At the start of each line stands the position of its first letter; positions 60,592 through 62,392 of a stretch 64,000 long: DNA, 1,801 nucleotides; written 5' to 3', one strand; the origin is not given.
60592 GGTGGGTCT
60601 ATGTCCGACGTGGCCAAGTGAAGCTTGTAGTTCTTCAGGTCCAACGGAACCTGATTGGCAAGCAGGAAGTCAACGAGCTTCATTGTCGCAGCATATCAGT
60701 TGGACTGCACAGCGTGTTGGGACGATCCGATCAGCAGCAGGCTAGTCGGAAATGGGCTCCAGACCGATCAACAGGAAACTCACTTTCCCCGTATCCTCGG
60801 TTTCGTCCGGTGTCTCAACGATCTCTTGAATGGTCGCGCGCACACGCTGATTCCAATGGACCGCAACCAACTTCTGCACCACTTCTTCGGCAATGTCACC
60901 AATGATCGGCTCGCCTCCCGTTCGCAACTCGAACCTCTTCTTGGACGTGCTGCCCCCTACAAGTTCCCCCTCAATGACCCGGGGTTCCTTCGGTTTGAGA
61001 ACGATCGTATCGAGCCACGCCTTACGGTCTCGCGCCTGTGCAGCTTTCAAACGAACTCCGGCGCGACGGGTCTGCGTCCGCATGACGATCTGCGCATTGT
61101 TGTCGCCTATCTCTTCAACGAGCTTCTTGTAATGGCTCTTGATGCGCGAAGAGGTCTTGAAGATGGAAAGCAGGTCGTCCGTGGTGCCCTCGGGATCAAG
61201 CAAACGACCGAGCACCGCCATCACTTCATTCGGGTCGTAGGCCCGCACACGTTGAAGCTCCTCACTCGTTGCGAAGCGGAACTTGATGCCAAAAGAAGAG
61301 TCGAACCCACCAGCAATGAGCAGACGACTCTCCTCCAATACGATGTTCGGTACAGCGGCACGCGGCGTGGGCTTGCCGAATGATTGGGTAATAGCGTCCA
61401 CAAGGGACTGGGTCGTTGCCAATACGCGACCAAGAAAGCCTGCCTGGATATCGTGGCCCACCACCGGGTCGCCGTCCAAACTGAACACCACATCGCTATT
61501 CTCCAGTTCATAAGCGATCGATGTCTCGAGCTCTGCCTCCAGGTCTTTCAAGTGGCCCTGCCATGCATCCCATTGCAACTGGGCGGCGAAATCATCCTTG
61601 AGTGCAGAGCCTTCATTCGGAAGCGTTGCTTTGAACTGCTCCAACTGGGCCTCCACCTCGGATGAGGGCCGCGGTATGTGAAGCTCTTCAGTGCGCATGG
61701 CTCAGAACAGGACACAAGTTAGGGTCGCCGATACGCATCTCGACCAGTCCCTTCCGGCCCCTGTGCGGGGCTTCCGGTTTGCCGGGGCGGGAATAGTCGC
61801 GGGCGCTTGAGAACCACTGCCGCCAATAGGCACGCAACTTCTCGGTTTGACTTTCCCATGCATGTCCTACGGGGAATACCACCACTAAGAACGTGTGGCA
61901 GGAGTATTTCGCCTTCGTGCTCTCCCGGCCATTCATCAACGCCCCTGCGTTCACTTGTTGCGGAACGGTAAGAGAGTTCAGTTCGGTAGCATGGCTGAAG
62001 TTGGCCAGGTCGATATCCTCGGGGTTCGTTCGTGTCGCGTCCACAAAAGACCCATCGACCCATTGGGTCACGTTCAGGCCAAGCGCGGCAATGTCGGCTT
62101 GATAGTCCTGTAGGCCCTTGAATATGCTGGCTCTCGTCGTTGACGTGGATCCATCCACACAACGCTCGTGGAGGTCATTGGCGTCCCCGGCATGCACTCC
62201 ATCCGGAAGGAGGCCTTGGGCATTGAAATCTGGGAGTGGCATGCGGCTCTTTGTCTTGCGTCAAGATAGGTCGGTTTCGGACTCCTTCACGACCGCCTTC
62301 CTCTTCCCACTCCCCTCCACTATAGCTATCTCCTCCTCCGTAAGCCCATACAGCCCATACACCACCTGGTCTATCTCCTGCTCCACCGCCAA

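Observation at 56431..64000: Seven-gene co-directional methyltransferase / NTase / nuclease / helicase cluster that fits no canonical defence architecture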

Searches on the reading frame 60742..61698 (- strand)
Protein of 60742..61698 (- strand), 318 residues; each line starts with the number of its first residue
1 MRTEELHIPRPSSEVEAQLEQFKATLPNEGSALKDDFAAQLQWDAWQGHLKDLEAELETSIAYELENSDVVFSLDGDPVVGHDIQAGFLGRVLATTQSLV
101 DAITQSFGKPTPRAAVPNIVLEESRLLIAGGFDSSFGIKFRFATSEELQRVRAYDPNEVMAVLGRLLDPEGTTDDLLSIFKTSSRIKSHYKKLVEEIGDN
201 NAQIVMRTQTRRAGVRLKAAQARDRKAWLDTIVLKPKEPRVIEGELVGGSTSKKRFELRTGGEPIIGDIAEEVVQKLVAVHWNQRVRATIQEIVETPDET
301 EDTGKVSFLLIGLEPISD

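Call 3: search_protein_families(library=pfam, proteins=[window:60742-61698:-], max_evalue=0.1)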
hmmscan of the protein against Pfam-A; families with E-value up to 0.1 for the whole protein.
window:60742-61698:- (318 aa): 0 families

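Call 4: search_protein_families(library=padloc, proteins=[window:60742-61698:-], max_evalue=0.1)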
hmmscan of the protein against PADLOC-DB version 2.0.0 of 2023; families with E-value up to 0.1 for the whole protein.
window:60742-61698:- (318 aa): 1 family
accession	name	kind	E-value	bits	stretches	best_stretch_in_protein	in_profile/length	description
PDLC04748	PDC-M63B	-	0.0034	14.3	1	226-304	221-301/326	-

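Call 5: search_protein_families(library=ncbifam, proteins=[window:60742-61698:-], max_evalue=0.1)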
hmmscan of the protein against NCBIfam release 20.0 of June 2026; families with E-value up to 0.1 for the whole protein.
window:60742-61698:- (318 aa): 0 families

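Call 7: search_protein_families(library=phrogs, proteins=[window:60742-61698:-], max_evalue=0.01)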
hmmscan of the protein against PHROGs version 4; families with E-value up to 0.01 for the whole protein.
window:60742-61698:- (318 aa): 1 family
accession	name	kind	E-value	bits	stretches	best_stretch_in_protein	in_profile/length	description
phrog_18731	-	unknown function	2.9e-07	31.1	1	50-280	37-270/300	-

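Call 54: search_dna_similar(query=window:60742-61698:-, collection=phages, mode=protein, max_rows=15, max_evalue=0.001)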
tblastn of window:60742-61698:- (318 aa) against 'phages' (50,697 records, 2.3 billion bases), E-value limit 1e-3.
No match.

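Call 75: search_dna_similar(query=window:60742-61698:-, collection=plasmids, mode=protein, max_rows=15, max_evalue=0.01)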
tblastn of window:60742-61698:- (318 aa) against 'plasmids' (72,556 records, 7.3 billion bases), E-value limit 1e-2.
Records with a match: 1; places in all: 1; records where one place covers at least 80% of the query: 0.
Best place of each record, by identity: <60% 1.
By first word of the organism name: Oscillatoria 1.
By predicted mobility (MOB-suite, as given by PLSDB): conjugative 1.
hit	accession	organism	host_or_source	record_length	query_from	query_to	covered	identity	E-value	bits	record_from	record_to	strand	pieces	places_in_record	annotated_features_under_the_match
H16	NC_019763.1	Oscillatoria nigro-viridis PCC 7112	-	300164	86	315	72%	23.7%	6e-7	59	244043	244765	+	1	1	DUF6575 domain-containing protein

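Call 77: get_annotated_region(hit=H16, flank=4000)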
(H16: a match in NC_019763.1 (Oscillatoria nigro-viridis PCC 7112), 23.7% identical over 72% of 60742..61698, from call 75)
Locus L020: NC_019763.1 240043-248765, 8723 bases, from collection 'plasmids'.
description: Oscillatoria nigro-viridis PCC 7112 plasmid pOSC7112.01, complete sequence
organism: Oscillatoria nigro-viridis PCC 7112 (NCBI taxid 179408)
taxonomy: Bacteria; Cyanobacteriota; Cyanophyceae; Oscillatoriales; Oscillatoriaceae; Oscillatoria; Oscillatoria nigro-viridis; Oscillatoria nigro-viridis PCC 7112
host: -; source: -; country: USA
typing (MOB-suite, as given by PLSDB): conjugative; replicon rep_cluster_1695; relaxase MOBP; mating-pair formation MPF_T
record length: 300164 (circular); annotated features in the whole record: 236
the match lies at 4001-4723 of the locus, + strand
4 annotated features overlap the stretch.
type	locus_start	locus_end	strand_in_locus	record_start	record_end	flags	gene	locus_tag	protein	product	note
CDS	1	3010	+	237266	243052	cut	-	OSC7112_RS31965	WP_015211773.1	DEAD/DEAH box helicase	-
CDS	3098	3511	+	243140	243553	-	-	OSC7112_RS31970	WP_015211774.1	hypothetical protein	-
CDS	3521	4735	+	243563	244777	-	-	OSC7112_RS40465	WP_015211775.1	DUF6575 domain-containing protein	-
CDS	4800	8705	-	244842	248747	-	-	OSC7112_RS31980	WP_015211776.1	hypothetical protein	-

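Call 82: search_protein_families(library=padloc, proteins=[L020:3098-3511:+, L020:3521-4735:+], max_evalue=0.01)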
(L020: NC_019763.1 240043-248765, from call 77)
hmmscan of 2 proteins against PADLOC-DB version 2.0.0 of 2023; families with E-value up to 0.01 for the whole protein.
L020:3098-3511:+ (137 aa): 1 family
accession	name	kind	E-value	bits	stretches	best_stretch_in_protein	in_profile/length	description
PDLC04023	PD-T4-10_A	-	9.3e-05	20.2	1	10-91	24-107/148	-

L020:3521-4735:+ (404 aa): 0 families

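Call 119: search_solved_structures(query=window:60742-61698:-, max_evalue=10)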
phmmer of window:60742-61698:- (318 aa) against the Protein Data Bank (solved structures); distinct sequences matched with E-value up to 10: 0.

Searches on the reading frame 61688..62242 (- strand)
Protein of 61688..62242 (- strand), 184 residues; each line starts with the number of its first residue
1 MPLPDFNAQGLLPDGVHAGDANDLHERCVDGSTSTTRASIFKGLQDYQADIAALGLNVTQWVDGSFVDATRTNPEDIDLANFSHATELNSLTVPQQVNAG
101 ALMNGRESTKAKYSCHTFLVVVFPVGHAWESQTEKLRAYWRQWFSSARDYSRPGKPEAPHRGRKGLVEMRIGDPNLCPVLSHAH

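Call 3: search_protein_families(library=pfam, proteins=[window:61688-62242:-], max_evalue=0.1)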
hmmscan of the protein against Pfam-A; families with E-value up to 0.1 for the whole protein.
window:61688-62242:- (184 aa): 1 family
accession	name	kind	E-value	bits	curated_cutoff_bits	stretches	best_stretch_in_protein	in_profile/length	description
PF22014.2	DUF6932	-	3.9e-27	95.9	27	1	4-168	1-140/142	Family of unknown function (DUF6932)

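Call 4: search_protein_families(library=padloc, proteins=[window:61688-62242:-], max_evalue=0.1)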
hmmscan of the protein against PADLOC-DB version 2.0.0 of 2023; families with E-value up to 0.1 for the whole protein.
window:61688-62242:- (184 aa): 2 families
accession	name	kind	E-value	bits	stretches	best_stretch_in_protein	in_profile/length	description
PDLC04744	PDC-M63A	-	3.1e-22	77.2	1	9-150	7-139/152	-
PDLC04745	PDC-M63A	-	6.1e-08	31.3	1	36-150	11-115/133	-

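Call 5: search_protein_families(library=ncbifam, proteins=[window:61688-62242:-], max_evalue=0.1)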
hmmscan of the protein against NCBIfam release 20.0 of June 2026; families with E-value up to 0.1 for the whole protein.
window:61688-62242:- (184 aa): 0 families

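Call 6: find_encoding_contigs(protein=window:61688-62242:-, flank=10000, max_places=6)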
Protein window:61688-62242:- (184 aa): 9 contigs read that carry it; 5 places shown.
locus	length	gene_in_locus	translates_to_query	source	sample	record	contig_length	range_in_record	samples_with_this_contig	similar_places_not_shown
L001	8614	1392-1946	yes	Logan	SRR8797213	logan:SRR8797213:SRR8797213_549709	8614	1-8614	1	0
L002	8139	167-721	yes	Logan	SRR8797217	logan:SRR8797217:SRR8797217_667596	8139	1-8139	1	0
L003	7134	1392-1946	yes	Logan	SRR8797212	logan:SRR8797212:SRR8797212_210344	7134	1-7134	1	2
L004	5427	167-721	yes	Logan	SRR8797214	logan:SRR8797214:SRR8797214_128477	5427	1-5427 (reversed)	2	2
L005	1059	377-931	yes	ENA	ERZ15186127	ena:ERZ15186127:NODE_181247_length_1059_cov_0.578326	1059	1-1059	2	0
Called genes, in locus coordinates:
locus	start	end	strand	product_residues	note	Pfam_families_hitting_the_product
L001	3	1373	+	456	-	?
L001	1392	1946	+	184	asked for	PF22014:DUF6932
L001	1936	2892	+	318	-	-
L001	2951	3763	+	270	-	-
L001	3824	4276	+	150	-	-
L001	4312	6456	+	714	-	PF04851:ResIII (faint), PF13086:AAA_11, PF13245:AAA_19, PF13604:AAA_30 (weak), PF01443:Viral_helicase1 (faint), PF13087:AAA_12, PF13538:UvrD_C_2 (weak)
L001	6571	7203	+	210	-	PF04250:DUF429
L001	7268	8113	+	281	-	-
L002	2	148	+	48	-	?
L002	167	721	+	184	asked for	PF22014:DUF6932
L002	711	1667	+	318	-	-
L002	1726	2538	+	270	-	-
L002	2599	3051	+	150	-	-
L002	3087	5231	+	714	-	PF04851:ResIII (faint), PF13086:AAA_11, PF13245:AAA_19, PF13604:AAA_30 (weak), PF01443:Viral_helicase1 (faint), PF13087:AAA_12, PF13538:UvrD_C_2 (weak)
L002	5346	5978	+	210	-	PF04250:DUF429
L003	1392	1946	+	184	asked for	PF22014:DUF6932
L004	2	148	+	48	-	?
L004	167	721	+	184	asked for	PF22014:DUF6932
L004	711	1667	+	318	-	-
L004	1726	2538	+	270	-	-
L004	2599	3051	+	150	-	-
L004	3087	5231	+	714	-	PF04851:ResIII (faint), PF13086:AAA_11, PF13245:AAA_19, PF13604:AAA_30 (weak), PF01443:Viral_helicase1 (faint), PF13087:AAA_12, PF13538:UvrD_C_2 (weak)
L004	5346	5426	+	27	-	?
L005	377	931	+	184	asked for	PF22014:DUF6932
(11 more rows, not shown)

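Call 7: search_protein_families(library=phrogs, proteins=[window:61688-62242:-], max_evalue=0.01)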
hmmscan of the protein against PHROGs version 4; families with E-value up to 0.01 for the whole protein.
window:61688-62242:- (184 aa): 1 family
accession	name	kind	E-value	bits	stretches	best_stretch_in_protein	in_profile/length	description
phrog_9194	-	unknown function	3.4e-21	76.9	1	11-150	9-144/156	-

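Call 58: search_solved_structures(query=window:61688-62242:-, max_evalue=1)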
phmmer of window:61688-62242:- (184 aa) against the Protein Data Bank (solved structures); distinct sequences matched with E-value up to 1: 0.

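Call 76: search_dna_similar(query=window:61688-62242:-, collection=plasmids, mode=protein, max_rows=15, max_evalue=0.001)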
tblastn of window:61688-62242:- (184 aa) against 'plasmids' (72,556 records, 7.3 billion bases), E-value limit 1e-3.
Records with a match: 4; places in all: 4; records where one place covers at least 80% of the query: 0.
Best place of each record, by identity: <60% 4.
By first word of the organism name: Bradyrhizobium 1; Aeromonas 1; Klebsiella 1; Rhodococcus 1.
By predicted mobility (MOB-suite, as given by PLSDB): non-mobilizable 2; conjugative 1; mobilizable 1.
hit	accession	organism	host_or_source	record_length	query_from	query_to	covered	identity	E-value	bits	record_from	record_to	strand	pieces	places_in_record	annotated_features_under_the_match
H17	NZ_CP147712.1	Bradyrhizobium septentrionale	Glycine max,cell culture,Root nodule ...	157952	1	113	61%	35.4%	8e-8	58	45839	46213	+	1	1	hypothetical protein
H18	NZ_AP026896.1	Aeromonas caviae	Microbe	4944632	10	154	79%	24.0%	2e-5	51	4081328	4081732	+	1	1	none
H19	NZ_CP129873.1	Klebsiella pneumoniae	Homo sapiens,whole organism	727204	11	148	75%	24.5%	4e-4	47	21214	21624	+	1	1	hypothetical protein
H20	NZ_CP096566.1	Rhodococcus qingshengii JCM 15477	sandy loam,soil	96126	3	80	42%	39.2%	7e-8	58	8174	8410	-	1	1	hypothetical protein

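Call 78: get_annotated_region(hit=H19, flank=4000)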
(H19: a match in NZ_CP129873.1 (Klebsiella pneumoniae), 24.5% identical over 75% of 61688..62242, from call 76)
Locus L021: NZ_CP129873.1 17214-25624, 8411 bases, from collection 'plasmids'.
description: Klebsiella pneumoniae strain 2020S09-154 plasmid p2020S09-154-727k, complete sequence
organism: Klebsiella pneumoniae (NCBI taxid 573)
taxonomy: Bacteria; Pseudomonadota; Gammaproteobacteria; Enterobacterales; Enterobacteriaceae; Klebsiella; Klebsiella pneumoniae
host: -; source: Homo sapiens,whole organism; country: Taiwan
typing (MOB-suite, as given by PLSDB): non-mobilizable; mating-pair formation MPF_T
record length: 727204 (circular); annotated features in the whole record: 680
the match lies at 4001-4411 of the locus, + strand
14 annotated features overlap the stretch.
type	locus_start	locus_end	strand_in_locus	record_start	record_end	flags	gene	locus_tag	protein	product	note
CDS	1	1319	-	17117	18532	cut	-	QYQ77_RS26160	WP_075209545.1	DnaB-like helicase C-terminal domain-containing protein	GO:0006260 - DNA replication [Evidence IEA]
CDS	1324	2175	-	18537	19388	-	-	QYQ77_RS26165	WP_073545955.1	DNA replication protein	-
CDS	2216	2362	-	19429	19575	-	-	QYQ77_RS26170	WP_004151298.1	hypothetical protein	-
CDS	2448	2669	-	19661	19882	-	-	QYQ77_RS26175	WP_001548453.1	CII family transcriptional regulator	GO:0006355 - regulation of DNA-templated transcription [Evidence IEA]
CDS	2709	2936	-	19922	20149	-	-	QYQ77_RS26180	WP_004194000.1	Cro/Cl family transcriptional regulator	-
CDS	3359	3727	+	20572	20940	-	-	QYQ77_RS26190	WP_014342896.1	S24 family peptidase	-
CDS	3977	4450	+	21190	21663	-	-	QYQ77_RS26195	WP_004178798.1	hypothetical protein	-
CDS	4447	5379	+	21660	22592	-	-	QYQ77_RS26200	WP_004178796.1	hypothetical protein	-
CDS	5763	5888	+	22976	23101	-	-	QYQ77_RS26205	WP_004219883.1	hypothetical protein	-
CDS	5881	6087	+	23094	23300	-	-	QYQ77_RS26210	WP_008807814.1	phage encoded cell division inhibitor protein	-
CDS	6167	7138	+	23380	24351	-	-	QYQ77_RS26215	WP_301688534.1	hypothetical protein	-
CDS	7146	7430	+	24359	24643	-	gamL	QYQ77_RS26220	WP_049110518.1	host nuclease inhibitor GamL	-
CDS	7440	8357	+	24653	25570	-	-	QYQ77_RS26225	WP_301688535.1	RecT family recombinase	-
CDS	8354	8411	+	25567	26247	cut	-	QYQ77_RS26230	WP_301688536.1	lambda exonuclease family protein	-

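Call 79: get_annotated_region(hit=H17, flank=4000)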
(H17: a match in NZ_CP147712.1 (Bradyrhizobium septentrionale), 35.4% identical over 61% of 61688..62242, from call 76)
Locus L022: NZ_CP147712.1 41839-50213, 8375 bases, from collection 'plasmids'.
description: Bradyrhizobium septentrionale strain 5S5 plasmid pBs5S5b, complete sequence
organism: Bradyrhizobium septentrionale (NCBI taxid 1404411)
taxonomy: Bacteria; Pseudomonadota; Alphaproteobacteria; Hyphomicrobiales; Nitrobacteraceae; Bradyrhizobium; Bradyrhizobium septentrionale
host: -; source: Glycine max,cell culture,Root nodule from soybean plant inoculated with root zone soil from Apios americana; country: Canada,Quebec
typing (MOB-suite, as given by PLSDB): conjugative; relaxase MOBP,MOBQ; mating-pair formation MPF_T
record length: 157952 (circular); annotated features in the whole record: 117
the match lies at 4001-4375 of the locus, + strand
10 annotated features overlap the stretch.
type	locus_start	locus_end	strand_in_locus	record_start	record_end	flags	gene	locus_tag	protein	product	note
CDS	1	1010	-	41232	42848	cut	-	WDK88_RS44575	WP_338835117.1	VPA1262 family N-terminal domain-containing protein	-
CDS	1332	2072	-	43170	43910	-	-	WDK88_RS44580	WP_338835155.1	SOS response-associated peptidase family protein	GO:0006974 - DNA damage response [Evidence IEA]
CDS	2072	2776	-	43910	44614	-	-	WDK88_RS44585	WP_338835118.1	hypothetical protein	-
CDS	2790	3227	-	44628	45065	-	-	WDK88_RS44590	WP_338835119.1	hypothetical protein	-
CDS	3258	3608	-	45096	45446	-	-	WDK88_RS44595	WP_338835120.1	hypothetical protein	-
CDS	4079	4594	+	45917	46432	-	-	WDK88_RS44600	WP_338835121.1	hypothetical protein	-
CDS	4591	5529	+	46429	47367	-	-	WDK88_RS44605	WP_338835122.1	hypothetical protein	-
CDS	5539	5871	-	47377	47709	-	-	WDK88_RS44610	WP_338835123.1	DUF6527 family protein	-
CDS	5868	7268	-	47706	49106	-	-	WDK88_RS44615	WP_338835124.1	ThiF family adenylyltransferase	-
CDS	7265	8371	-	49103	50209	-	-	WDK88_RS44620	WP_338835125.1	multiubiquitin domain-containing protein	-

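Call 82: search_protein_families(library=padloc, proteins=[L022:4079-4594:+, L022:4591-5529:+, L021:3977-4450:+, L021:4447-5379:+], max_evalue=0.01)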
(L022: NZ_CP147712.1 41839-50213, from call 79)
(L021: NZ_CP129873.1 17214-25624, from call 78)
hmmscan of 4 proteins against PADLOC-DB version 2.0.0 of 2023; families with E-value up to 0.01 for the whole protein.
L022:4079-4594:+ (171 aa): 2 families
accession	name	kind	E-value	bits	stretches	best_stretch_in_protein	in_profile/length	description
PDLC04744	PDC-M63A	-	6.3e-10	37.2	1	11-143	26-149/152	-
PDLC04745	PDC-M63A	-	0.0029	16.1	1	45-69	35-59/133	-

L022:4591-5529:+ (312 aa): 1 family
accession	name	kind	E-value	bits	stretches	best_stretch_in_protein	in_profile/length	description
PDLC04576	PDC-M32A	-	0.00097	16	1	105-270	51-217/375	-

L021:3977-4450:+ (157 aa): 2 families
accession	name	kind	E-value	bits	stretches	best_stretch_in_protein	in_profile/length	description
PDLC04744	PDC-M63A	-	2.1e-41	139.4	1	1-156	1-148/152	-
PDLC04745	PDC-M63A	-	2.4e-10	39.1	1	34-155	10-123/133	-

L021:4447-5379:+ (310 aa): 9 families
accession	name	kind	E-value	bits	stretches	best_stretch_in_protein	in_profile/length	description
PDLC04749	PDC-M63B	-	4.3e-47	158.7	1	25-309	22-305/309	-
PDLC04751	PDC-M63B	-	1.7e-42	144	1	2-305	2-302/307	-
PDLC04747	PDC-M63B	-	1.8e-41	140.4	1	6-310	3-309/309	-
PDLC04750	PDC-M63B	-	1e-26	92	1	14-289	19-292/313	-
PDLC04748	PDC-M63B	-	2.2e-20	70.7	1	26-309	26-309/326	-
PDLC04746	PDC-M63B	-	1.4e-19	68.5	1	23-306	19-302/306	-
PDLC04575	PDC-M32A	-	0.00017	18.8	1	62-166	4-115/375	-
PDLC04574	PDC-M32A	-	0.00074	16.5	1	62-165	5-113/376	-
PDLC04576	PDC-M32A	-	0.004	13.9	1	62-131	6-76/375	-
